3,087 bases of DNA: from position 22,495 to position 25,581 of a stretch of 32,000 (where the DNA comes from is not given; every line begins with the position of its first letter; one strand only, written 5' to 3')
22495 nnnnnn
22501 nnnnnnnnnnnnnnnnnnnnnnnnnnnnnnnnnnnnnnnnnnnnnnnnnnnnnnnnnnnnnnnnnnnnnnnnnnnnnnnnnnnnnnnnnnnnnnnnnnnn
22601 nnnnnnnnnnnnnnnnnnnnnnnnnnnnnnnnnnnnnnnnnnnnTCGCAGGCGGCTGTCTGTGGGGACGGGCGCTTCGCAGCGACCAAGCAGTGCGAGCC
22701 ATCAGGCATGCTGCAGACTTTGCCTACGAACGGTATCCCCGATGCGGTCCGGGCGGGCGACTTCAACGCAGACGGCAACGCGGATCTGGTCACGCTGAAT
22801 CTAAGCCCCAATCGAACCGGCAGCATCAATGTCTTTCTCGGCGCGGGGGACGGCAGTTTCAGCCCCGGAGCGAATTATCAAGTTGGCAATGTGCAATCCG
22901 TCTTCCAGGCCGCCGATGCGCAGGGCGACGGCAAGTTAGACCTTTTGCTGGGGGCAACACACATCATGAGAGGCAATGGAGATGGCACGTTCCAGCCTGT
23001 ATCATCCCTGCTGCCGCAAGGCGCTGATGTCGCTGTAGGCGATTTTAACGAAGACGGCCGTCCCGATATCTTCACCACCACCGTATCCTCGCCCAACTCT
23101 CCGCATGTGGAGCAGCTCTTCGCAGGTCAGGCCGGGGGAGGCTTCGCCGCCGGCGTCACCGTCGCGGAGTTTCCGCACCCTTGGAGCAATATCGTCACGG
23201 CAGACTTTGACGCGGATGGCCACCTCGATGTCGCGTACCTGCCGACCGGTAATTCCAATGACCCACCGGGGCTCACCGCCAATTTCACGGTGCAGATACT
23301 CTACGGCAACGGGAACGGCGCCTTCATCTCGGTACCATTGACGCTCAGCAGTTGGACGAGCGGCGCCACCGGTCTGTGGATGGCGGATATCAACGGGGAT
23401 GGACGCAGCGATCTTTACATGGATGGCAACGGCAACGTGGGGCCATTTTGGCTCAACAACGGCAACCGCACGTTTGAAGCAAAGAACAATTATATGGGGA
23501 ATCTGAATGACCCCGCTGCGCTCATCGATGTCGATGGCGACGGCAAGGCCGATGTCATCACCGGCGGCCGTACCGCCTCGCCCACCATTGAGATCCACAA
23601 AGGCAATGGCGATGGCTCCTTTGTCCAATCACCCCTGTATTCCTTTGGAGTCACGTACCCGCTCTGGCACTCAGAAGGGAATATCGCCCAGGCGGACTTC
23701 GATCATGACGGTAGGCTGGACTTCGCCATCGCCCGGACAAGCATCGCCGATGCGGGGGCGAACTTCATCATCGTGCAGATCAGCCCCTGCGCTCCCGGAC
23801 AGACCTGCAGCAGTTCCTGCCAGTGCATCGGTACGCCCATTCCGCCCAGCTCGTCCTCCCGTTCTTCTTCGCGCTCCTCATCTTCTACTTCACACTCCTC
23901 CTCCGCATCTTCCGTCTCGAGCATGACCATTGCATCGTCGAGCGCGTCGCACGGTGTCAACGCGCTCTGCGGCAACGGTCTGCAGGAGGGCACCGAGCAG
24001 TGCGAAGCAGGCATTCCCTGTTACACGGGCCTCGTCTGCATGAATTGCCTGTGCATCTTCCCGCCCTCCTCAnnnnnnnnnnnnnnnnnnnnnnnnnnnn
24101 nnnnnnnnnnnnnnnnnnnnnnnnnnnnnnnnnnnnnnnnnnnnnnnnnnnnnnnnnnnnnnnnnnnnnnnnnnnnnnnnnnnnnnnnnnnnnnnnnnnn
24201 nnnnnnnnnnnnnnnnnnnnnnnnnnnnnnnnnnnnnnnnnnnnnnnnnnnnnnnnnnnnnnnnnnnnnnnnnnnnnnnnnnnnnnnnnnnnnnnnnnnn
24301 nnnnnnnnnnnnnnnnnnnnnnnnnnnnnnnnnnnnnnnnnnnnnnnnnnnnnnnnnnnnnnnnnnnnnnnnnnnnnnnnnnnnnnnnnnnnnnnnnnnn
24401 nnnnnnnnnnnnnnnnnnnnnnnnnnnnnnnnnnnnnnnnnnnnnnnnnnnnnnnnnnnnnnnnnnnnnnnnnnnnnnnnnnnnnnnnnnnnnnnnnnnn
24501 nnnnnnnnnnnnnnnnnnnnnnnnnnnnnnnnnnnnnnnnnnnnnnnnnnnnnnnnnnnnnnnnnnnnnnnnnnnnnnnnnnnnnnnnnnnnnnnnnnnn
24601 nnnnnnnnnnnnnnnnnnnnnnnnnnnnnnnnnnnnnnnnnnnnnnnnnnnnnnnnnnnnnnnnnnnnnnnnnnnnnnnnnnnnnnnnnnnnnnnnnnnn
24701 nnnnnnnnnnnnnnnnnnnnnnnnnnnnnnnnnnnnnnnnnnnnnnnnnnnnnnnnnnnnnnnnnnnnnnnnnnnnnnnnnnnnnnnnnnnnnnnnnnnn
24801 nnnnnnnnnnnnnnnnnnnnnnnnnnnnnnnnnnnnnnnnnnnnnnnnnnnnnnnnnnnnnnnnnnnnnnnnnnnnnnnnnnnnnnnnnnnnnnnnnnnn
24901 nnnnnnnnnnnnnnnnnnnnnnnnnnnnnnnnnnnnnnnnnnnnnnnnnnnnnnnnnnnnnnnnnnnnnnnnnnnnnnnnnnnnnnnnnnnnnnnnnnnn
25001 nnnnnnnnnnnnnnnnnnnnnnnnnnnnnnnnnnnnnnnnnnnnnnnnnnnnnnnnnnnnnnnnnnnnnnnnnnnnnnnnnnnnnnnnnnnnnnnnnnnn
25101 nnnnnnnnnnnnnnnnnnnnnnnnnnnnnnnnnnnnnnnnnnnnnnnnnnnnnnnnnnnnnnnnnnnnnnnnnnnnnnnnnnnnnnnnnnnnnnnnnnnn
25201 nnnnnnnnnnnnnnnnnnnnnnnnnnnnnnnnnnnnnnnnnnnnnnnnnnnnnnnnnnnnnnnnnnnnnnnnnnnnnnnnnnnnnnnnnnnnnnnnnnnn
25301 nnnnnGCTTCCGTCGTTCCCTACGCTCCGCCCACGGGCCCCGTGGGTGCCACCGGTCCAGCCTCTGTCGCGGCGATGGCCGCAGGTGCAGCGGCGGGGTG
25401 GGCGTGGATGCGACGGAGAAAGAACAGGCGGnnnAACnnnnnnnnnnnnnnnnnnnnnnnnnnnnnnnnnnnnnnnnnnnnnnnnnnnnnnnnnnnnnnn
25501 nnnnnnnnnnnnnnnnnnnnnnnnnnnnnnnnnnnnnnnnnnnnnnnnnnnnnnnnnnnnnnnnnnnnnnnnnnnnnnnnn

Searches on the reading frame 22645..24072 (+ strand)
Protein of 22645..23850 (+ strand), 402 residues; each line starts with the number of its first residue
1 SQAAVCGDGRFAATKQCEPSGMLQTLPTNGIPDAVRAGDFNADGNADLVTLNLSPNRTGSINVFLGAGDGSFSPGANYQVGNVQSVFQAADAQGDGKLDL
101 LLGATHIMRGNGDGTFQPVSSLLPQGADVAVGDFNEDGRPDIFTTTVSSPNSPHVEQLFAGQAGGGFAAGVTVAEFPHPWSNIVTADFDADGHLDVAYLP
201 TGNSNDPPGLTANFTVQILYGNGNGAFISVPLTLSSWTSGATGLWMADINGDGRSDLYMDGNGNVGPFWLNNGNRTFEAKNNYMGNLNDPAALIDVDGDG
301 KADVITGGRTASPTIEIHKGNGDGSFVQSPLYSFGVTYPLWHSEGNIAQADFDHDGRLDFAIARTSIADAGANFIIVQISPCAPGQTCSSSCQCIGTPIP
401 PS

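Call 13: find_related_loci(query=window:22645-23850:+, collection=genome_contigs, flank=6000)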
Query window:22645-23850:+ (402 aa) in genome_contigs; peptide patterns used: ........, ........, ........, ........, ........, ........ (x = any residue, [..] = any of these).
133 stretches matched a pattern; 98 encode a relative of the query (tblastn E <= 1e-3); the best 80 are kept; 80 distinct loci.
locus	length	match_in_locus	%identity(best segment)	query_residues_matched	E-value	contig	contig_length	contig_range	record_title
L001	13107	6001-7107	30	32-383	1e-21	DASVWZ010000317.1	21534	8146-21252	MAG TPA_asm: Terriglobales bacterium isolate SMAG_U2562 k141_182038, whole genome shotgun sequence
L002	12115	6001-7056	28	26-394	8e-19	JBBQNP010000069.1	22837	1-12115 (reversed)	MAG: Planctomycetota bacterium isolate Co_metawrap_274 Cmw_274_k141_21127692_length_22837_cov_11.0000, whole genome shot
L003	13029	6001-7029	29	26-366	2e-18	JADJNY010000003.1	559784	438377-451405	MAG: Planctomycetota bacterium isolate Fred_18-Q3-R57-64_BAT3C.229 tig00005547-10-5596880, whole genome shotgun sequence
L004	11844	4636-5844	28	26-401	3e-15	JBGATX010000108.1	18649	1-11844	MAG: Planctomycetota bacterium isolate MAG_AAO_H10.88 AAOH10-88_opera_contig_8789, whole genome shotgun sequence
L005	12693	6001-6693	30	32-326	8e-13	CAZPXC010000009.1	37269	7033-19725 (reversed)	MAG TPA_asm: uncultured Methanosarcinales archaeon isolate binchicken_co151_549 genome assembly, contig: NODE_1395_lengt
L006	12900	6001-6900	30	68-364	2e-8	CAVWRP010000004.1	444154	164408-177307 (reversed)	MAG: Terriglobia bacterium isolate MFD04967.bin.1.62 genome assembly, contig: contig_12931, whole genome shotgun sequenc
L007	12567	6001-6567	31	109-306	4e-8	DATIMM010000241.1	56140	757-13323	MAG TPA_asm: Bryobacteraceae bacterium isolate SMAG_U15770 k141_3158530, whole genome shotgun sequence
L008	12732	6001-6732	28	101-364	6e-8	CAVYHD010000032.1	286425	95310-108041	MAG: Terriglobia bacterium isolate MFD03399.bin.2.65 genome assembly, contig: contig_37804, whole genome shotgun sequenc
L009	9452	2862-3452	30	100-364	1e-7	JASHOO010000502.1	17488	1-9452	MAG: Bryobacteraceae bacterium isolate JOPF025 JOPF_N042_contig_46001, whole genome shotgun sequence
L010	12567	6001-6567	31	109-306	2e-7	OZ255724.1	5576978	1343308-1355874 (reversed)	MAG: Bryobacteraceae bacterium isolate 178ae825-108d-4cf7-8cc9-22d6e0a7415b genome assembly, chromosome: 1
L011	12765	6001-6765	25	49-364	2e-7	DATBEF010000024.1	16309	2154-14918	MAG TPA_asm: Bryobacteraceae bacterium isolate SMAG_U5830 k141_3042090, whole genome shotgun sequence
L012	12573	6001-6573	29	107-307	2e-7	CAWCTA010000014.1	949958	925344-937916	MAG: uncultured Acidobacteriota bacterium isolate MFD04428.bin.1.96 genome assembly, contig: contig_26710, whole genome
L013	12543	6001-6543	32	118-306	4e-7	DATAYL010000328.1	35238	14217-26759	MAG TPA_asm: Bryobacteraceae bacterium isolate SMAG_U5678 k141_2156081, whole genome shotgun sequence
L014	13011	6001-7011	31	109-376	4e-7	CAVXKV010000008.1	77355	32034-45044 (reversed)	MAG: Terriglobia bacterium isolate MFD09603.bin.1.284 genome assembly, contig: contig_36489, whole genome shotgun sequen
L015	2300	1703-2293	27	186-366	5e-7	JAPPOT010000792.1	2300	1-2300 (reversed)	MAG: Myxococcales bacterium isolate SB9155_S4_bin_12 NODE_12022_length_2300_cov_8.33942, whole genome shotgun sequence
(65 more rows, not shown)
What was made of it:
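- Tried and rejected: genome_contigs scan (call 13).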

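Call 25: predict_structure(alignment_id=A1)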
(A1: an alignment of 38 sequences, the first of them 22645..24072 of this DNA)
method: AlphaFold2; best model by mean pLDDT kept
length: 476 residues; sequences in the alignment: 38
mean_pLDDT: 71.1   pTM: 0.72
mean pLDDT of the five models: 71.1, 70.5, 70.0, 69.0, 68.5
residues with pLDDT >= 90: 139; 70-90: 150; 50-70: 73; < 50: 114
segments of 3 or more residues with pLDDT < 50: 1-20, 204-208, 390-476
pLDDT, mean of each block of 10 residues (from residue 1): 37 45 78 91 96 88 94 94 85 92 90 95 82 94 86 87 89 78 90 92 52 77 93 68 86 90 78 92 62 81 78 76 83 60 69 84 69 75 51 41 36 27 30 34 32 31 32 31
secondary structure, 60 per line:
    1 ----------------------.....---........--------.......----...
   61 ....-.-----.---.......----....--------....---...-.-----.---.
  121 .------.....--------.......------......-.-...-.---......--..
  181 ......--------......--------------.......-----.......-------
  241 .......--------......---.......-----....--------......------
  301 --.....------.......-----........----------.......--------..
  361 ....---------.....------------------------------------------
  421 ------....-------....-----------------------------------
elements in order: E23-27 E31-38 E47-53 E58-64 E76-82 E87-90 E99-102 E106-108 E128-132 E141-147 E154-159 E171-176 E179-186 E195-200 E215-221 E227-233 E241-247 E256-261 E265-271 E277-280 E289-294 E303-307 E314-320 E326-333 E347-350 E359-364 E374-378 E427-430 E438-441
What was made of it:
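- The AF2 run without repeat rows modelled neither the flanks nor an intact control repeat, so AF2 has little independent power here (call 25).
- Tried and rejected: AF2 on protein 5 residues 585-1060, with propeller homologues only (call 25).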

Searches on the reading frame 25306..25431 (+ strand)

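Call 68: search_protein_families(library=ncbifam, proteins=[window:25306-25431:+], max_evalue=10)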
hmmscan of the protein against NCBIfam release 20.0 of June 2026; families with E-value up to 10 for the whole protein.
seq(42 aa): 4 families
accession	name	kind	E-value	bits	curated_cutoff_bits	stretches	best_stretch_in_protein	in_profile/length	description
TIGR02595.1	PEP_CTERM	domain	0.0027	18.4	16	1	18-39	4-23/24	PEP-CTERM sorting domain-containing protein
TIGR03901.2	MYXO-CTERM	domain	0.041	14.3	20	1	14-38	10-33/34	MYXO-CTERM sorting domain-containing protein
TIGR01167.1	LPXTG_anchor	domain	0.046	14.4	15.9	1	14-40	9-34/34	LPXTG cell wall anchor domain-containing protein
TIGR03382.1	GC_trans_RRR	domain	0.28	11.9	15.85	1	14-38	3-27/27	MYXO-CTERM sorting domain-containing protein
